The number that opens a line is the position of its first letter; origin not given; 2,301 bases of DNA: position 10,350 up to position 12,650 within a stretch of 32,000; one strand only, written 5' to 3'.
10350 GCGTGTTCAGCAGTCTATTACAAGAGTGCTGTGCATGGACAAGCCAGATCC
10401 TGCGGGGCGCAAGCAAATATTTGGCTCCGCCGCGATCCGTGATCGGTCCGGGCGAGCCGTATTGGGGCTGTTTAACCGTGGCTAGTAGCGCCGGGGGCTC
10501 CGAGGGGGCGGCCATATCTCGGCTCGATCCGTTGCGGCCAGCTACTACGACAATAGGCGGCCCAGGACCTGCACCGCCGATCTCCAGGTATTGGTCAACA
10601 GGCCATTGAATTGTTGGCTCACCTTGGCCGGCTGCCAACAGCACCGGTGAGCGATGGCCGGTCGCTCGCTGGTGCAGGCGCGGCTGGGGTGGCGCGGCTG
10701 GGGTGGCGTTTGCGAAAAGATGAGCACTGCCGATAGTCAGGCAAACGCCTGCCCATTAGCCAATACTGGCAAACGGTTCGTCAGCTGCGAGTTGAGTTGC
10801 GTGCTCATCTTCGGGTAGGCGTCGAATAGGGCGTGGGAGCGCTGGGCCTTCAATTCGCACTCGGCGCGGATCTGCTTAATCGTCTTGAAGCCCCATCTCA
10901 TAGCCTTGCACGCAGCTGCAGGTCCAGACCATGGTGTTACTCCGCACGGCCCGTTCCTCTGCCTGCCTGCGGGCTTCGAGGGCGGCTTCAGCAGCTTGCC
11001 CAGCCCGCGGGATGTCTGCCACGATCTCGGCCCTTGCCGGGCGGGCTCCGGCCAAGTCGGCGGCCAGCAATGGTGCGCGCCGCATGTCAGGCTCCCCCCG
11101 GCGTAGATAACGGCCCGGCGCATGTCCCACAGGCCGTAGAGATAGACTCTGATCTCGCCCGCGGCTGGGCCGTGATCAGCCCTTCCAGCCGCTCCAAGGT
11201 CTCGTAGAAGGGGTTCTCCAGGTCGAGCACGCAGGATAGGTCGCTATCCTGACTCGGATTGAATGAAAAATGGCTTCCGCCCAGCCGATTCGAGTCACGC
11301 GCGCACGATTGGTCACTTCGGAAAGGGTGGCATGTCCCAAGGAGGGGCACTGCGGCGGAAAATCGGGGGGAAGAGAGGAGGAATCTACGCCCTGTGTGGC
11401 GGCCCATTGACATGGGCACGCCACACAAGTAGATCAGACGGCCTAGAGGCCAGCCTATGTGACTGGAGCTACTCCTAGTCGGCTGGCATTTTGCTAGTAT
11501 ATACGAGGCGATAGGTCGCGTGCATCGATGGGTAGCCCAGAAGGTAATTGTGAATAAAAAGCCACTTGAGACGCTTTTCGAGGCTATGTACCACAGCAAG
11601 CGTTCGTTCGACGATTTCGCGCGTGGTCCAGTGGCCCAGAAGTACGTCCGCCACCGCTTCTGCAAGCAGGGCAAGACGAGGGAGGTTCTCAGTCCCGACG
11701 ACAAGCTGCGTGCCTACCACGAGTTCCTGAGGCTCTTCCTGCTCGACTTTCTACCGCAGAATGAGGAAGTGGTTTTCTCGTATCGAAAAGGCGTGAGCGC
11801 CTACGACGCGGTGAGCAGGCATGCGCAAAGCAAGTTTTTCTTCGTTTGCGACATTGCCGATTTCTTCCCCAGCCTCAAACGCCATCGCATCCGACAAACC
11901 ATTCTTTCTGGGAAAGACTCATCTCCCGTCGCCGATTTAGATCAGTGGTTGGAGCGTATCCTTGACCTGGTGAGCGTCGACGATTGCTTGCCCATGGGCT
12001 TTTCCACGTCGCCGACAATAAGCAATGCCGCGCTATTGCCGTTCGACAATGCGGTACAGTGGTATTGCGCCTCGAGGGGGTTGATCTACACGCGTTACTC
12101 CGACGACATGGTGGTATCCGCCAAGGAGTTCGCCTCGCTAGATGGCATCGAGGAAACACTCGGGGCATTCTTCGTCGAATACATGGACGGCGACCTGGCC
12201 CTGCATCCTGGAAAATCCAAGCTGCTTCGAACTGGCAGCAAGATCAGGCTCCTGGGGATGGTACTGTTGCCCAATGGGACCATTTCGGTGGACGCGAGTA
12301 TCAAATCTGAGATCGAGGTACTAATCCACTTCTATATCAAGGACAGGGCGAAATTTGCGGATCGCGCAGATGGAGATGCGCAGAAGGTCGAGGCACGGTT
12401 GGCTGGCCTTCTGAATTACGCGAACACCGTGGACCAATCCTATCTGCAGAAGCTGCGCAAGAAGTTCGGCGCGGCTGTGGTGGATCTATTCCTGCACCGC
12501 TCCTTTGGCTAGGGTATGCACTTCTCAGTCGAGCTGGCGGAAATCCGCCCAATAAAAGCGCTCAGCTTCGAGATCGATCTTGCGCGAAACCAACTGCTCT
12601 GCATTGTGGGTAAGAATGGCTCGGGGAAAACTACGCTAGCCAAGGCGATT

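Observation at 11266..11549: About 280 nt of structured non-coding DNA upstream of the RT: candidate template/ncRNA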

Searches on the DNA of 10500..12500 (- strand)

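Call 5: search_rna_families(source=window, start=10500, end=12500, threshold=evalue, max_evalue=10, show_alignments=3)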
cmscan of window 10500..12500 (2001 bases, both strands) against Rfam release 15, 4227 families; matches with E-value up to 10: 2.
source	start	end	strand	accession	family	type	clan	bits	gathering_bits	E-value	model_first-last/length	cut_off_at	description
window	12377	12462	+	RF01861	TB9Cs1H1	Gene; snRNA; snoRNA; HACA-box;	-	16.6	55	5.1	1-63/63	no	Trypanosomatid snoRNA TB9Cs1H1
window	11013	11112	+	RF00392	SNORA5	Gene; snRNA; snoRNA; HACA-box;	CL00024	15.3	30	4.3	1-134/134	no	Small nucleolar RNA SNORA5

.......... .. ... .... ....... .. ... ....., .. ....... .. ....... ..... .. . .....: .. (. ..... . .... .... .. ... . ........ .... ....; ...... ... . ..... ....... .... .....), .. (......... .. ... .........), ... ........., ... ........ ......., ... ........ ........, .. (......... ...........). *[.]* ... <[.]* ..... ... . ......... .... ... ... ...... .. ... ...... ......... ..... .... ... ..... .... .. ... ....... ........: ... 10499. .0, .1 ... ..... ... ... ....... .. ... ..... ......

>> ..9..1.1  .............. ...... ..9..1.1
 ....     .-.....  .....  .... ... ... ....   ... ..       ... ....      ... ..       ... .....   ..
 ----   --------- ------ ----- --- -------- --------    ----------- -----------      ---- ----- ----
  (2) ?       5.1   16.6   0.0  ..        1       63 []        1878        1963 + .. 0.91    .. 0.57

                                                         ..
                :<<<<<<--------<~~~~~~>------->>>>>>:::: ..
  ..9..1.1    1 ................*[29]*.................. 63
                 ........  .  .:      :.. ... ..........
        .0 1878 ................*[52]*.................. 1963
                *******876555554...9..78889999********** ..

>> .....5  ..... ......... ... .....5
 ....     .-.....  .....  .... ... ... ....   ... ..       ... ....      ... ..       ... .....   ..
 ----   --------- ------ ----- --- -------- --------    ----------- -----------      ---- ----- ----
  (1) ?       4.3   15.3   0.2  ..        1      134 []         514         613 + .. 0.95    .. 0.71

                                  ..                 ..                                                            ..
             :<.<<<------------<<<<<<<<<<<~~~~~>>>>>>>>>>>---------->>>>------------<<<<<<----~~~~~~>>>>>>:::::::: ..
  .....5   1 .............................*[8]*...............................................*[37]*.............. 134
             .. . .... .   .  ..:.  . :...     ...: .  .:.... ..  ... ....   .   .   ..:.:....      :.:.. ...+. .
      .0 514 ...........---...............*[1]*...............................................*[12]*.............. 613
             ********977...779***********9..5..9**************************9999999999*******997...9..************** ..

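Call 62: build_rna_model(alignment_id=A8, structure=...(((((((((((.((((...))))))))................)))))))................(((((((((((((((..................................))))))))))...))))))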
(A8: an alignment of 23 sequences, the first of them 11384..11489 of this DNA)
Model R1 built from alignment A8 (23 sequences, 136 columns); structure: as given.
model positions 107; base pairs 30; branch points 1; effective number of sequences 1.21; information 0.59 bits per position. Calibrated on 0.2 Mb of random sequence (short: E-values are rough).
structure used (alignment columns):
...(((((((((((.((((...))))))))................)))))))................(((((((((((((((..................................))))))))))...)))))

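Call 64: search_with_rna_model(model_id=R1, sources=[window, L016, L017, L018, L020, L021, L022, L023, L024, L025, L026, L027, L028, L029, L030, L031, L032, L033, L035, L036, L037, L038, L039, L040, L041, L042, L043, L045, L046, L047, L048, L049, L050, L052, L053, L054, L055, L056, L057, L058, L059, L060, L061, L062, L063, L064, L065, L066, L067, L068], max_evalue=1)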
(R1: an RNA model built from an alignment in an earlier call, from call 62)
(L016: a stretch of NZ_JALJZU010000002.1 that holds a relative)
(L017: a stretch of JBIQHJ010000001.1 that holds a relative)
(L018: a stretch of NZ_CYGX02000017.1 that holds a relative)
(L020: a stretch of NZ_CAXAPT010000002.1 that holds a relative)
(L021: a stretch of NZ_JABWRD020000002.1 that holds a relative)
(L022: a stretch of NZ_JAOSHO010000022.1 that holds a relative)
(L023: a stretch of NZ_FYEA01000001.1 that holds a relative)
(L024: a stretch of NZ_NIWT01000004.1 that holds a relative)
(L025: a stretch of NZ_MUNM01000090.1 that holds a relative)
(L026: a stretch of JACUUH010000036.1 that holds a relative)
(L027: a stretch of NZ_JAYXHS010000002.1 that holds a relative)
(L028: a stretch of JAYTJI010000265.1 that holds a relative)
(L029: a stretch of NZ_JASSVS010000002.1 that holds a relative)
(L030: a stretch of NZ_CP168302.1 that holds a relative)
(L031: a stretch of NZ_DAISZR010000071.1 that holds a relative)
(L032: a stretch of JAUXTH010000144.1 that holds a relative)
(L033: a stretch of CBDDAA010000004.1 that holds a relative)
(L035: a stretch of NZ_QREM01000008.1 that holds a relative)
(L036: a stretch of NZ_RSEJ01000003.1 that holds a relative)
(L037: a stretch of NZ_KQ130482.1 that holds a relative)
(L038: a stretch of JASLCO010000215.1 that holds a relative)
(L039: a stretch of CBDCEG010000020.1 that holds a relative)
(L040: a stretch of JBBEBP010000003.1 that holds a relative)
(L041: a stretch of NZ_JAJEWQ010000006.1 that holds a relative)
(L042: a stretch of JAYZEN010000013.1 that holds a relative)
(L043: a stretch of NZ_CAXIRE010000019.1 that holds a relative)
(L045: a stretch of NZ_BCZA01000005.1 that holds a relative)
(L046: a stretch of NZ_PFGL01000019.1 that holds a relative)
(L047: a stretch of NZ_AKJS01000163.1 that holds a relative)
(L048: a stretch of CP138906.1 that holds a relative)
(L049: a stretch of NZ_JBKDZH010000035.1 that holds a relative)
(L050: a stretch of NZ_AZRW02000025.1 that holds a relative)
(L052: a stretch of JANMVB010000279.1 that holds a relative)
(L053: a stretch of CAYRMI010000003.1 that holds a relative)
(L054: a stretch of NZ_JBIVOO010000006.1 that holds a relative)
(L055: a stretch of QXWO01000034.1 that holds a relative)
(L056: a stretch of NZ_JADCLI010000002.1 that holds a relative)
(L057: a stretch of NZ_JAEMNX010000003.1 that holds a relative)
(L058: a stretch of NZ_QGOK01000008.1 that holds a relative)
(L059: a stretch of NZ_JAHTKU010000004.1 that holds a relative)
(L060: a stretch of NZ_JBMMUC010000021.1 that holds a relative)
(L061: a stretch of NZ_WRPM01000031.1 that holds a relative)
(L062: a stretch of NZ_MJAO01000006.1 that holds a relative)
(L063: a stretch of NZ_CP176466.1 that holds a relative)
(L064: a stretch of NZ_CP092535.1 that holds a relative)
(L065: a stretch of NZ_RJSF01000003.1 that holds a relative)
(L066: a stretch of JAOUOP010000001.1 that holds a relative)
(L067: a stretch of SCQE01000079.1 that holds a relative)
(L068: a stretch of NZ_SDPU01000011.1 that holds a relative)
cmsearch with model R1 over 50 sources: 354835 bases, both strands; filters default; matches with E-value up to 1: 33.
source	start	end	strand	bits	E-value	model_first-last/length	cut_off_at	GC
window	11384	11489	-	116.1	1.9e-27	1-107/107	no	0.59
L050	2490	2605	+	56.6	3.9e-12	1-107/107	no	0.45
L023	2615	2729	+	56.1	5.3e-12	1-107/107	no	0.47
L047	2503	2619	+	54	1.8e-11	1-107/107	no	0.44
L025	2486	2602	+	53.7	2.2e-11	1-107/107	no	0.45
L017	2715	2824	+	49.3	2.9e-10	1-107/107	no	0.57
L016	2733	2836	+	48.6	4.6e-10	1-107/107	no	0.48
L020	2630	2745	+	45.6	2.6e-09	1-107/107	no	0.48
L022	2631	2746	+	45.6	2.6e-09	1-107/107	no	0.48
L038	2752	2861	+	45.5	2.8e-09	1-107/107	no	0.51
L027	2824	2903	+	44.4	5.5e-09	1-107/107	no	0.52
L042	2783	2897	+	44.3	5.7e-09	1-107/107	no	0.57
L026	2867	2976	+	43.9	7.3e-09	1-107/107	no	0.35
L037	2699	2809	+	43.6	8.5e-09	1-107/107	no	0.46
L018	2743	2851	+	43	1.2e-08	1-107/107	no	0.53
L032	2834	2941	+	42.9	1.4e-08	1-107/107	no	0.41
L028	2851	2959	+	41.6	2.9e-08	1-107/107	no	0.38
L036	2687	2802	+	41.5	3e-08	1-107/107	no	0.38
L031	2834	2941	+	40.8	4.6e-08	1-107/107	no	0.41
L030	2690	2798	+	40.2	6.6e-08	1-107/107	no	0.56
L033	2827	2888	+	38.5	1.8e-07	1-107/107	no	0.42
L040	113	208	+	38.4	1.9e-07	1-107/107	no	0.55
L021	2596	2718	+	38.4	1.9e-07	1-107/107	no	0.5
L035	2830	2897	+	37.5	3.3e-07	1-107/107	no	0.49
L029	2752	2851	+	37.2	3.9e-07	1-107/107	no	0.47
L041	2637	2741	+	33.5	3.4e-06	1-107/107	no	0.47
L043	2694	2807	+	32.7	5.5e-06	1-107/107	no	0.46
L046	2682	2729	+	29.3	4.2e-05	1-107/107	no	0.5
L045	2740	2790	+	28.5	6.5e-05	1-107/107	no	0.51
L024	2754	2867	+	24.7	0.00062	1-107/107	no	0.5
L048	2716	2805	+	22.3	0.0026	1-107/107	no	0.46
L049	2588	2677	+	22.3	0.0027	1-107/107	no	0.47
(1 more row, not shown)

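Call 65: search_with_rna_model(model_id=R1, sources=[window, L001, L002, L003, L004, L005, L006, L007, L008, L009, L010, L011, L012, L013, L014, L015, L016, L017, L018, L019, L020, L021, L022, L023, L024, L025, L026, L027, L028, L029, L030, L031, L032, L033, L034, L035, L036, L037, L038, L039, L040, L041, L042, L043, L044, L045, L046, L047, L048, L049, L050, L069, L070, L072, L074], max_evalue=0.01, make_alignment=true)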
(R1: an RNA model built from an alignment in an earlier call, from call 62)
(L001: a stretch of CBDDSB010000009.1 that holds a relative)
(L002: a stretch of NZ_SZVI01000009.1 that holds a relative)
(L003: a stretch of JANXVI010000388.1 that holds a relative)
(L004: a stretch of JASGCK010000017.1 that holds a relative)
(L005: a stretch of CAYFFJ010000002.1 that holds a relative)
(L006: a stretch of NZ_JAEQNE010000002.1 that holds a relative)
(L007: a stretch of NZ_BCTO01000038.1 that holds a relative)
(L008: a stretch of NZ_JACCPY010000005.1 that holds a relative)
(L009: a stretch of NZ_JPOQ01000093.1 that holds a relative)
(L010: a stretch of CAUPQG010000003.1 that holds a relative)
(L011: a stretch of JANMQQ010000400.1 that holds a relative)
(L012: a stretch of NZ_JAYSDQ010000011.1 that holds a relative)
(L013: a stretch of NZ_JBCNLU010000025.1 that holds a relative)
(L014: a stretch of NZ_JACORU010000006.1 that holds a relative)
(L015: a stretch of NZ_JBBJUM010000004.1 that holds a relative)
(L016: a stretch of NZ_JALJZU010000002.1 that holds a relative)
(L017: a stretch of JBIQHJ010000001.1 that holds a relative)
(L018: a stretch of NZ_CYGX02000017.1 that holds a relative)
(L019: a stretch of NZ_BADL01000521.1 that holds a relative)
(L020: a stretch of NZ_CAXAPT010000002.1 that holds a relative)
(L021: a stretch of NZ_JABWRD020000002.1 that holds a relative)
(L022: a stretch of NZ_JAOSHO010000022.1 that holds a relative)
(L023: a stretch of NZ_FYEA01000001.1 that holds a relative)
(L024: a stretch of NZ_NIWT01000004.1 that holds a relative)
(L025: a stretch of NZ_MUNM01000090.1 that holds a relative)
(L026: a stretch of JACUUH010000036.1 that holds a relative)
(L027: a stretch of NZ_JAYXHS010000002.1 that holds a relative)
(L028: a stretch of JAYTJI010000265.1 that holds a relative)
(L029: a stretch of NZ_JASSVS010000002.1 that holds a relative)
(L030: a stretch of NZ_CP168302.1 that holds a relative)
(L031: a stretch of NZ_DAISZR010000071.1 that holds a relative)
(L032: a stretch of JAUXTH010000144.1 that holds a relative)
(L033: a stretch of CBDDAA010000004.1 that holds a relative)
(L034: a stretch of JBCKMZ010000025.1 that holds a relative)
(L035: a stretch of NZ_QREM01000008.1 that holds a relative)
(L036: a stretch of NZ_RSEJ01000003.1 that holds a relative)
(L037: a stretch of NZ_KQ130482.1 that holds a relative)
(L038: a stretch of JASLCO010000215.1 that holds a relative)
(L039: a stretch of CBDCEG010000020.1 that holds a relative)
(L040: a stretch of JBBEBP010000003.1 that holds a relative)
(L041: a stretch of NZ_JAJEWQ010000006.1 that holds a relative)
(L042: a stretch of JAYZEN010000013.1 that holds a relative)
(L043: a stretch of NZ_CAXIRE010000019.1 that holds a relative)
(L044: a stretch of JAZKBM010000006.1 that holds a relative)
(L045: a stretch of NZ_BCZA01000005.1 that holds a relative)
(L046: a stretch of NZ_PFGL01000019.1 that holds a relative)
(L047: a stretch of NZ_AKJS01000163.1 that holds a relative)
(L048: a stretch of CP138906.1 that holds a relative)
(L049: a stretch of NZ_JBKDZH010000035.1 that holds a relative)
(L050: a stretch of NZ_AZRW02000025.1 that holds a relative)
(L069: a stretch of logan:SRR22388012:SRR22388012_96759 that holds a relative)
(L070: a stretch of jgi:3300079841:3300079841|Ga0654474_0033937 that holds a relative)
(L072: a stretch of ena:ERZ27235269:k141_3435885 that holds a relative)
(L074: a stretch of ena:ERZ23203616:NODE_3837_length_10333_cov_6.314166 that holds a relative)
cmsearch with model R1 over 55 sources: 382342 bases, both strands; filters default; matches with E-value up to 0.01: 55.
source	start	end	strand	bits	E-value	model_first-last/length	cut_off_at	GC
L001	2835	2941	-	117.1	1.1e-27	1-107/107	no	0.53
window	11384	11489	-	116.1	2e-27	1-107/107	no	0.59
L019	2835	2942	-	114.7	4.6e-27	1-107/107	no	0.54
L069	1302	1405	-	114.5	5.3e-27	1-107/107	no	0.6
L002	2831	2936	-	113.7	8.3e-27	1-107/107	no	0.55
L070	958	1064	-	113.6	8.9e-27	1-107/107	no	0.56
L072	1399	1502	-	111.5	3.2e-26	1-107/107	no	0.56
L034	2831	2936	-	109.6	9.5e-26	1-107/107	no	0.53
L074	1299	1404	-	106.3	6.5e-25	1-107/107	no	0.56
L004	2847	2955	-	105.8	8.9e-25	1-107/107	no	0.43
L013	2822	2938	-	100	2.8e-23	1-107/107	no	0.6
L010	2836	2936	-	99.3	4.3e-23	1-107/107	no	0.52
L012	2837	2939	-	99.1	4.7e-23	1-107/107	no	0.57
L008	2820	2938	-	98.2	8e-23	1-107/107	no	0.59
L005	2849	2949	-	98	9e-23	1-107/107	no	0.54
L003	2838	2936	-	97.6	1.1e-22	1-107/107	no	0.51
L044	2813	2937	-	94.6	7.1e-22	1-107/107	no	0.57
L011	2815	2937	-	94.3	8.3e-22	1-107/107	no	0.55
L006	2835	2935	-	93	1.8e-21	1-107/107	no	0.57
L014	2855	2952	-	92.9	1.9e-21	1-107/107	no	0.54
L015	2296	2393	-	90.4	8.3e-21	1-107/107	no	0.56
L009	2813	2935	-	89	1.9e-20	1-107/107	no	0.59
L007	2832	2942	-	85.5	1.5e-19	1-107/107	no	0.51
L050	2490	2605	+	56.6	4.2e-12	1-107/107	no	0.45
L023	2615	2729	+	56.1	5.7e-12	1-107/107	no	0.47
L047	2503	2619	+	54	2e-11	1-107/107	no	0.44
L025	2486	2602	+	53.7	2.3e-11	1-107/107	no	0.45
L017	2715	2824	+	49.3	3.2e-10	1-107/107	no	0.57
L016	2733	2836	+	48.6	4.9e-10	1-107/107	no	0.48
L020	2630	2745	+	45.6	2.8e-09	1-107/107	no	0.48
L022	2631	2746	+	45.6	2.8e-09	1-107/107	no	0.48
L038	2752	2861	+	45.5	3.1e-09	1-107/107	no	0.51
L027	2824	2903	+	44.4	5.9e-09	1-107/107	no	0.52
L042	2783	2897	+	44.3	6.1e-09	1-107/107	no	0.57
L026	2867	2976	+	43.9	7.8e-09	1-107/107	no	0.35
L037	2699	2809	+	43.6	9.1e-09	1-107/107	no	0.46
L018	2743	2851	+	43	1.3e-08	1-107/107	no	0.53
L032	2834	2941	+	42.9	1.5e-08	1-107/107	no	0.41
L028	2851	2959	+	41.6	3.1e-08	1-107/107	no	0.38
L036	2687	2802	+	41.5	3.3e-08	1-107/107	no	0.38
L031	2834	2941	+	40.8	4.9e-08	1-107/107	no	0.41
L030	2690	2798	+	40.2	7.1e-08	1-107/107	no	0.56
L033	2827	2888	+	38.5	2e-07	1-107/107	no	0.42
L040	113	208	+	38.4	2e-07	1-107/107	no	0.55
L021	2596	2718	+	38.4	2.1e-07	1-107/107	no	0.5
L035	2830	2897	+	37.5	3.6e-07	1-107/107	no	0.49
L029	2752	2851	+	37.2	4.2e-07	1-107/107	no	0.47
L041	2637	2741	+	33.5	3.7e-06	1-107/107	no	0.47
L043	2694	2807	+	32.7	6e-06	1-107/107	no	0.46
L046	2682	2729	+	29.3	4.5e-05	1-107/107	no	0.5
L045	2740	2790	+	28.5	7e-05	1-107/107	no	0.51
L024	2754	2867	+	24.7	0.00067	1-107/107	no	0.5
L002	2838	2880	+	23.4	0.0015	61-103/107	no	0.58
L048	2716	2805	+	22.3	0.0029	1-107/107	no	0.46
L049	2588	2677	+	22.3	0.0029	1-107/107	no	0.47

Alignment A9: 55 matches aligned to the model, 205 columns, each read 5' to 3' on its own strand. Consensus structure (alignment columns), stored with it:
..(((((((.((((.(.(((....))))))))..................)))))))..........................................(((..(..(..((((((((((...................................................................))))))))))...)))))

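Call 76: search_with_rna_model(model_id=R1, sources=[L077, L079, L081, L085, L087, L091, L094], max_evalue=0.01)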
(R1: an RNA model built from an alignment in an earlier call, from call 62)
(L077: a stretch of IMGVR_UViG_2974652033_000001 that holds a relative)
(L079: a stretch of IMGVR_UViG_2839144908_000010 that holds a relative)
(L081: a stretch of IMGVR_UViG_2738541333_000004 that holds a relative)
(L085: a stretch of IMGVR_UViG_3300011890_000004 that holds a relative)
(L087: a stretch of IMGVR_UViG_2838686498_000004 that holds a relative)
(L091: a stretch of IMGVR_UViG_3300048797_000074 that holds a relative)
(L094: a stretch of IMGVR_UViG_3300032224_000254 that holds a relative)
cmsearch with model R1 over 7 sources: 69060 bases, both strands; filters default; matches with E-value up to 0.01: 5.
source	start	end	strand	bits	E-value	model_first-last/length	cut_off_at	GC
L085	9749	9848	+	100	5.2e-24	1-107/107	no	0.52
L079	1022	1132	+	85.5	2.8e-20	1-107/107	no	0.51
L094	3379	3415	-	23.2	0.0003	4-40/107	no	0.41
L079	1089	1125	-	19.2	0.0033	61-103/107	no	0.51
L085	9805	9841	-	17.4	0.0095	61-103/107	no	0.59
